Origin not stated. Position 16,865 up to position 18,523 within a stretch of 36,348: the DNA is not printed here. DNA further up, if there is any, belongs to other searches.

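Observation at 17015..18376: Orphan C5-cytosine methyltransferase with a triplicated ~32-aa unit in the target-recognition region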

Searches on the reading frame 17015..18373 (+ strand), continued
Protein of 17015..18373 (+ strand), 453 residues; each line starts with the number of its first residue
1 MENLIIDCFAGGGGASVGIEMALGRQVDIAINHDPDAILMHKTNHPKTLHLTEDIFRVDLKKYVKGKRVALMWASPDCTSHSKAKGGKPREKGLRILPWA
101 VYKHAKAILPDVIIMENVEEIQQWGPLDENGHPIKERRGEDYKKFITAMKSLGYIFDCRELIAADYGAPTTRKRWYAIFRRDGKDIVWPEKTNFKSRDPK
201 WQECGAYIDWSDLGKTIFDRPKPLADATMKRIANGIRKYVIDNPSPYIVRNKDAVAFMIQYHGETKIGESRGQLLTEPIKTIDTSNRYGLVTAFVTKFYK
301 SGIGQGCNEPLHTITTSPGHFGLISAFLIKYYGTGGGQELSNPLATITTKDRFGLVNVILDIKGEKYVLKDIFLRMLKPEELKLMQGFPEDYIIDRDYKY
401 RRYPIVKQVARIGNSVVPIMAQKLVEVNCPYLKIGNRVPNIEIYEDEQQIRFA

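Call 26: find_homologous_proteins(query=A1, max_evalue=1e-20)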
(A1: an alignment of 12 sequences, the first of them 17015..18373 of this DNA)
Query A1 (12 sequences) (453 aa, profile of the alignment): 8000 proteins with E <= 1e-20 among 8000 candidates; the best 120 are listed.
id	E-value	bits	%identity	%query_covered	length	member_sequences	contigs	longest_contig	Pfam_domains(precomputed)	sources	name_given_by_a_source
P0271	2.5e-248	842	-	-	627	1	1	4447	PF00145.24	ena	-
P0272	2.8e-238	809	-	-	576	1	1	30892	PF00145.24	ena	-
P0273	4.3e-235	799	41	96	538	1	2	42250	PF00145.24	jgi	jgi:DNA (cytosine-5)-methyltransferase 1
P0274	1.9e-233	793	45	96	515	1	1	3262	PF00145.24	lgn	-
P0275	1.0e-230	784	45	96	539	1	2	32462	PF00145.24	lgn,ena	-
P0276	1.7e-230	783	-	-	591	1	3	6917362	PF00145.24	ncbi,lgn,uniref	ncbi:DNA cytosine methyltransferase [Paenibacillus sp. FSL R5-0517]|uniref:DNA cytosine methyltransf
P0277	4.0e-229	779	-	-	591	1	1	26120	PF00145.24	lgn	-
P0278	5.5e-229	778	-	-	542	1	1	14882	PF00145.24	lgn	-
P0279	2.0e-227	773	-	-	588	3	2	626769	PF00145.24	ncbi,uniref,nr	ncbi:DNA cytosine methyltransferase [Paenibacillus lupini]|uniref:DNA cytosine methyltransferase n=1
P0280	3.1e-227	773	-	-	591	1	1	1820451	PF00145.24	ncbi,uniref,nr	ncbi:DNA cytosine methyltransferase [Paenibacillus xylanexedens]|uniref:DNA cytosine methyltransfera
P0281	5.9e-227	772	-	-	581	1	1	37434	PF00145.24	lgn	-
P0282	1.1e-226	771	-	-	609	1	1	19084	PF00145.24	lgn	-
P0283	2.0e-226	770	-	-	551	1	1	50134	PF00145.24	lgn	-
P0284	3.3e-224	763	43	95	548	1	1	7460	PF00145.24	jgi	-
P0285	8.6e-224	761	-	-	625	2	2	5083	PF00145.24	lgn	-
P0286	1.9e-223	760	-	-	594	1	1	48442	PF00145.24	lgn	-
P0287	1.2e-222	757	45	95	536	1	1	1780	PF00145.24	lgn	-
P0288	1.7e-222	757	-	-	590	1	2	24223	PF00145.24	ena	-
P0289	2.2e-222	757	48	95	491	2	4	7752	PF00145.24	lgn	-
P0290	7.3e-222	755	42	95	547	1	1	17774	PF00145.24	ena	-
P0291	8.0e-222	755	49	95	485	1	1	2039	PF00145.24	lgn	-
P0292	1.1e-221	754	-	-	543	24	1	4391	PF00145.24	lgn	-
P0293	4.3e-221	752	-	-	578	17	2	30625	PF00145.24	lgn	-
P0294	1.4e-220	751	-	-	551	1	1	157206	PF00145.24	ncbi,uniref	ncbi:DNA cytosine methyltransferase [Paenibacillus sp. y28]|uniref:DNA cytosine methyltransferase n=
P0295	2.2e-220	750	48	95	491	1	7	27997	PF00145.24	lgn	-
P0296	4.7e-220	749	51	97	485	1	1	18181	PF00145.24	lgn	-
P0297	4.8e-220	749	-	-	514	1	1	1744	PF00145.24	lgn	-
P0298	2.9e-219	746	-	-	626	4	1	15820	PF00145.24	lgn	-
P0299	3.0e-219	746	45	94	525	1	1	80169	PF00145.24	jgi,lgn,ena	-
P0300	4.9e-219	746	-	-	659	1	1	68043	PF00145.24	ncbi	ncbi:MAG: DNA cytosine methyltransferase [Oscillospiraceae bacterium]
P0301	5.0e-219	746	-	-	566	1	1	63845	PF00145.24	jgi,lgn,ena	-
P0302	5.3e-219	745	-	-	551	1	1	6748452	PF00145.24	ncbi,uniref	ncbi:DNA cytosine methyltransferase [Paenibacillus sp. TAB 01]|uniref:DNA cytosine methyltransferase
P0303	6.0e-219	745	45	94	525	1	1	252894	PF00145.24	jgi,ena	-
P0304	8.6e-219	745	-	-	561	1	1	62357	PF00145.24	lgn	-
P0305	1.0e-218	745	44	96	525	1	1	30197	PF00145.24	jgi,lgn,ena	-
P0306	1.3e-218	744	-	-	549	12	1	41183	PF00145.24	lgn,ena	-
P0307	1.4e-218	744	-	-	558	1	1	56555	PF00145.24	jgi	jgi:DNA (cytosine-5)-methyltransferase 1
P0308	1.9e-218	744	48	95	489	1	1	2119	PF00145.24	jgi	jgi:DNA (cytosine-5)-methyltransferase 1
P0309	3.2e-218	743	-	-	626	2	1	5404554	PF00145.24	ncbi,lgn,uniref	ncbi:DNA cytosine methyltransferase [Paenibacillus sp. FSL H7-0703]|uniref:DNA cytosine methyltransf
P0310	9.7e-218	741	-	-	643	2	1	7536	PF00145.24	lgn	-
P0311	1.0e-217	741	47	95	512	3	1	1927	PF00145.24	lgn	-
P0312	1.3e-217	741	-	-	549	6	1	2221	PF00145.24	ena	-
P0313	1.3e-217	741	48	98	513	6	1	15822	PF00145.24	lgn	-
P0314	1.4e-217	741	-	-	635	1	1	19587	PF00145.24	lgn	-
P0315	1.6e-217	741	-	-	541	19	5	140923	PF00145.24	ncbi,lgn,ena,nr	ncbi:MAG: DNA cytosine methyltransferase [Acidaminococcaceae bacterium]|nr:DNA cytosine methyltransf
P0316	1.9e-217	740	45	99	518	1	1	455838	PF00145.24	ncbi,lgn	ncbi:MAG: DNA cytosine methyltransferase [Candidatus Pristimantibacillus sp.]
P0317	2.0e-217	740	-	-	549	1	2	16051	PF00145.24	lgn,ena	-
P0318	2.0e-217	740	-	-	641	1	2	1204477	PF00145.24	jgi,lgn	jgi:DNA (cytosine-5)-methyltransferase 1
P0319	5.5e-217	739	49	99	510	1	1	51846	PF00145.24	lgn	-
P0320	1.2e-216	738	-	-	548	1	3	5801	PF00145.24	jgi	jgi:DNA (cytosine-5)-methyltransferase 1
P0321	1.4e-216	738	-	-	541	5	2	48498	PF00145.24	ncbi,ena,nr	ncbi:MAG: DNA cytosine methyltransferase [Acidaminococcaceae bacterium]|nr:DNA cytosine methyltransf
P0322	1.5e-216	737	-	-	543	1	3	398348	PF00145.24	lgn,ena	-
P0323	2.1e-216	737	48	95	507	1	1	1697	PF00145.24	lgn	-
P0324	2.5e-216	737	46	94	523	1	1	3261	PF00145.24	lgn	-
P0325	2.6e-216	737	48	95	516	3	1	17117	PF00145.24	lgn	-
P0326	2.8e-216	737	-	-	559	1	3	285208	PF00145.24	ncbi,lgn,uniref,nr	ncbi:DNA cytosine methyltransferase [Cohnella lubricantis]|uniref:DNA (cytosine-5-)-methyltransferas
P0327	3.2e-216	736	-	-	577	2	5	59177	PF00145.24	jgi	-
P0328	4.6e-216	736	-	-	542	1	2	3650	PF00145.24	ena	-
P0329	1.4e-215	734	42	96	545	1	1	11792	PF00145.24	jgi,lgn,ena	-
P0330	1.6e-215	734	-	-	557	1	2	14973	PF00145.24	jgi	-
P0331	1.8e-215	734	44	95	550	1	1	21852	PF00145.24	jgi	jgi:DNA (cytosine-5)-methyltransferase 1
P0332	3.3e-215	733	47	95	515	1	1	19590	PF00145.24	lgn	-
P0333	4.1e-215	733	43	95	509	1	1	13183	PF00145.24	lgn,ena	-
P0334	5.6e-215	732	45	96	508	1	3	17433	PF00145.24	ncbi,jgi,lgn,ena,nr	ncbi:MAG: cytosine-specific methylase [Firmicutes bacterium]|nr:cytosine-specific methylase [Bacillo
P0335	8.0e-215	732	-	-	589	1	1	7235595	PF00145.24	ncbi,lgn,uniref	ncbi:DNA cytosine methyltransferase [Paenibacillus sp. FSL R5-0486]|uniref:DNA cytosine methyltransf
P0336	2.9e-214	730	-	-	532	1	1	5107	PF00145.24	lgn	-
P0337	4.9e-214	729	45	99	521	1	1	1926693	PF00145.24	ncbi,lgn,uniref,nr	ncbi:DNA cytosine methyltransferase [Paenibacillus sp. GCM10023248]|uniref:DNA cytosine methyltransf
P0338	7.4e-214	729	-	-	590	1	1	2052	PF00145.24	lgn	-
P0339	9.0e-214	728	-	-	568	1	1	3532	PF00145.24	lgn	-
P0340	1.5e-213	728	-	-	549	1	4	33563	PF00145.24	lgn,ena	-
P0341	2.7e-213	727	-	-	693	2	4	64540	PF00145.24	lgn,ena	-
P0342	4.4e-213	726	-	-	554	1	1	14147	PF00145.24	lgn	-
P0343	5.2e-213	726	-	-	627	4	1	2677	PF00145.24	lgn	-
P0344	8.3e-213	725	-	-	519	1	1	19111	PF00145.24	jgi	-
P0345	2.1e-212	724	47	95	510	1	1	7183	PF00145.24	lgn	-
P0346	2.8e-212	723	48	95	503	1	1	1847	PF00145.24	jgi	jgi:DNA (cytosine-5)-methyltransferase 1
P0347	5.9e-212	722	-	-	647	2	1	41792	PF00145.24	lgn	-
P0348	6.2e-212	722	-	-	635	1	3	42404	PF00145.24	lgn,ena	-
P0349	7.6e-212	722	48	99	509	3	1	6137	PF00145.24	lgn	-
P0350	7.7e-212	722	-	-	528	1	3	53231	PF00145.24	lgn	-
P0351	1.1e-211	721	49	95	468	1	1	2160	PF00145.24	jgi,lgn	jgi:DNA (cytosine-5)-methyltransferase 1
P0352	1.1e-211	721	-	-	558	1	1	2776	PF00145.24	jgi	jgi:DNA (cytosine-5)-methyltransferase 1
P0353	1.8e-211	721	42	95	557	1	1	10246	PF00145.24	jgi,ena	-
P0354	1.9e-211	721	47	95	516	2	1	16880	PF00145.24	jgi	-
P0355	3.0e-211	720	-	-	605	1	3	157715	PF00145.24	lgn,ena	-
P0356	9.1e-211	718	-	-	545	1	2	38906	PF00145.24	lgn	-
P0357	1.3e-210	718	-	-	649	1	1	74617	PF00145.24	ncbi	-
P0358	1.3e-210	718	-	-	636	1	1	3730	PF00145.24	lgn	-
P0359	1.6e-210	718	-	-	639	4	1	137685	PF00145.24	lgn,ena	-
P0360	1.8e-210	717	-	-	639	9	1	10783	PF00145.24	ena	-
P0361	2.2e-210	717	46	94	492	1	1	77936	PF00145.24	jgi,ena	-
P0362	3.0e-210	717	-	-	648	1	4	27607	PF00145.24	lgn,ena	-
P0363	3.1e-210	717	49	94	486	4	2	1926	PF00145.24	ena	-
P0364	5.2e-210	716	-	-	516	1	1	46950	PF00145.24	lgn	-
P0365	6.1e-210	716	45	95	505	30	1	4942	PF00145.24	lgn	-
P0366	9.6e-210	715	-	-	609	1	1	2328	PF00145.24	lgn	-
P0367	9.8e-210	715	-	-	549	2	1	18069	PF00145.24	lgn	-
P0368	1.3e-209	715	-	-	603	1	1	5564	PF00145.24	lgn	-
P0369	1.7e-209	714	-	-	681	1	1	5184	PF00145.24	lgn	-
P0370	2.2e-209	714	43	99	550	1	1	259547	PF00145.24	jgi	jgi:DNA (cytosine-5)-methyltransferase 1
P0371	2.6e-209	714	53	96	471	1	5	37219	PF00145.24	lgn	-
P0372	2.8e-209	713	-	-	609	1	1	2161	PF00145.24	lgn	-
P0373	2.8e-209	713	-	-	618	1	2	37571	PF00145.24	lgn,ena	-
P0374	3.9e-209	713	-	-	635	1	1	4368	PF00145.24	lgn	-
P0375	4.0e-209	713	-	-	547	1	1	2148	PF00145.24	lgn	-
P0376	5.9e-209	712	50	96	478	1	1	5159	PF00145.24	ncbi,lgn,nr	ncbi:MAG: DNA cytosine methyltransferase [Firmicutes bacterium]|nr:DNA cytosine methyltransferase [B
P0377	6.0e-209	712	52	95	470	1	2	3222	PF00145.24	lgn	-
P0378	6.3e-209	712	-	-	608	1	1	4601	PF00145.24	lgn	-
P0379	6.9e-209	712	50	96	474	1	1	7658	PF00145.24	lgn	-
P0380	8.1e-209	712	-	-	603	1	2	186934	PF00145.24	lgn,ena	-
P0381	8.3e-209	712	45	96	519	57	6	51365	PF00145.24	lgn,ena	-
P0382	9.0e-209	712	-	-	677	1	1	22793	PF00145.24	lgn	-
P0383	1.4e-208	711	-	-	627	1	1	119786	PF00145.24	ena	-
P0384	1.7e-208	711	49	95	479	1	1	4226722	PF00145.24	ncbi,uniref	ncbi:DNA cytosine methyltransferase [Chengkuizengella sp. SCS-71B]|uniref:DNA cytosine methyltransfe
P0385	1.9e-208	711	-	-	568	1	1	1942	PF00145.24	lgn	-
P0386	2.6e-208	710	-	-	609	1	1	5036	PF00145.24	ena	-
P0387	2.6e-208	710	-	-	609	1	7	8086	PF00145.24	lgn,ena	-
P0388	2.6e-208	710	48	95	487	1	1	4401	PF00145.24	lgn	-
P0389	3.0e-208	710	50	96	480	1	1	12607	PF00145.24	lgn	-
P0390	3.0e-208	710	-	-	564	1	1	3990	PF00145.24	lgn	-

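Call 40: predict_structure(alignment_id=A2)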
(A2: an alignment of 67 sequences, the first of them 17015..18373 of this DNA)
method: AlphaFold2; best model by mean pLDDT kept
length: 453 residues; sequences in the alignment: 67
mean_pLDDT: 66.2   pTM: 0.66
mean pLDDT of the five models: 66.2, 64.9, 62.8, 62.4, 61.2
residues with pLDDT >= 90: 128; 70-90: 98; 50-70: 40; < 50: 187
segments of 3 or more residues with pLDDT < 50: 82-94, 195-204, 215-271, 273-375
pLDDT, mean of each block of 10 residues (from residue 1): 84 89 96 90 94 89 95 73 41 62 95 88 74 79 91 96 78 87 96 53 55 48 44 42 38 42 44 45 39 37 32 29 38 37 38 37 36 56 83 91 86 85 96 92 61 52
secondary structure, 60 per line:
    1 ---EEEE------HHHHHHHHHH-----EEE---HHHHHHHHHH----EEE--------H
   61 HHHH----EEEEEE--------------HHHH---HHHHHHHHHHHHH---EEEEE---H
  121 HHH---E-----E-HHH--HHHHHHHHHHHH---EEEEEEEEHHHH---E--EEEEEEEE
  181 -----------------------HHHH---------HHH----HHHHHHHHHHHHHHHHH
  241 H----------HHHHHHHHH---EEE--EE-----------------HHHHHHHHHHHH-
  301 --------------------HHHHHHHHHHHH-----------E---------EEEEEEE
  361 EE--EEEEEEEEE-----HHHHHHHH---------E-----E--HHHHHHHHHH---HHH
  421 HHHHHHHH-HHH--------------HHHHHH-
elements in order: E4-7 H14-23 E29-31 H35-44 E49-51 H60-64 E69-74 H89-92 H96-108 E112-116 H120-123 H140-151 E155-162 H163-166 E173-180 H204-207 H224-241 H252-260 E264-266 H288-299 H321-332 E354-362 E365-373 H379-386 H405-414 H418-428 H447-452

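Call 52: fold_search(model_id=the predicted structure, library=pdb)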
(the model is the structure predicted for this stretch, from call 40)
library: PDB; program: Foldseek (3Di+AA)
matches with E <= 10: 1188; with E <= 0.001: 166
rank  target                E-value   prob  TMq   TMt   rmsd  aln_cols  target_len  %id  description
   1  3ubt_A                7.6e-14  1.00  0.49  0.66  13.8       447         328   16  Crystal Structure of C71S Mutant of DNA Cytosine-5 Methyltransferase M.HaeIII Bound to DNA (released 2012-10-03)
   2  3g7u                  2.5e-13  1.00  0.43  0.55  19.8       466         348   18  Crystal structure of putative DNA modification methyltransferase encoded within prophage Cp-933R (E.coli) (released 2009-02-24)
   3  2i9k_A                3.2e-13  1.00  0.47  0.64  10.5       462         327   16  Engineered Extrahelical Base Destabilization Enhances Sequence Discrimination of DNA Methyltransferase M.HhaI (released 2006-10-10)
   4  8yf3                  3.4e-13  1.00  0.43  0.57  19.0       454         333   17  DNA cytosine C5-carboxymethyltransferase in complex with Cx-SAM (released 2025-09-03)
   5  2zcj_A                6.5e-13  1.00  0.48  0.65  10.0       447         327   16  Ternary structure of the Glu119Gln M.HhaI, C5-Cytosine DNA methyltransferase, with unmodified DNA and AdoHcy (released 2007-12-04)
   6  2uz4_A                1.3e-12  1.00  0.46  0.62   9.3       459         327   16  HhaI DNA methyltransferase R165N mutant complex with 13mer GCGC-GMGC oligonucleotide and SAH (released 2008-06-03)
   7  2uyc_A                1.7e-12  1.00  0.47  0.64   9.1       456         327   16  HhaI DNA methyltransferase R163N mutant complex with 13mer GCGC-GMGC oligonucleotide and SAH (released 2008-05-27)
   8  6w8v_A                1.9e-12  1.00  0.52  0.30  16.7       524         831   16  Crystal structure of mouse DNMT1 in complex with ACG DNA (released 2020-07-08)
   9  7sfg_A                3.3e-12  1.00  0.51  0.30  11.2       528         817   16  Human DNMT1(729-1600) Bound to Zebularine-Containing 12mer dsDNA and Cofactor SAM (released 2022-03-30)
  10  4ft4_B                3.9e-12  1.00  0.49  0.33  18.7       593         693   14  crystal structure of Zea mays ZMET2 in complex H3(1-32)K9me2 peptide and SAH (released 2012-10-17)
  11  2z6u_A                5.0e-12  1.00  0.47  0.64   9.0       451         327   16  Ternary structure of the Glu119Ala M.HhaI, C5-Cytosine DNA methyltransferase, with unmodified DNA and AdoHcy (released 2007-11-20)
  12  5gut                  5.6e-12  1.00  0.50  0.30  14.6       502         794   18  The crystal structure of mouse DNMT1 (731-1602) mutant - N1248A (released 2017-09-06)
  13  6w8v_B                6.7e-12  1.00  0.51  0.30  13.6       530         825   18  Crystal structure of mouse DNMT1 in complex with ACG DNA (released 2020-07-08)
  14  9v4p_A                8.5e-12  1.00  0.46  0.28  19.8       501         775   17  Cryo-EM structure of A. thaliana MET1(610-1534) bound covalently to a hemi-mCpG DNA (released 2025-11-26)
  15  1dct_A                9.6e-12  1.00  0.47  0.64  14.4       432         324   17  DNA (CYTOSINE-5) METHYLASE FROM HAEIII COVALENTLY BOUND TO DNA (released 1995-09-15)
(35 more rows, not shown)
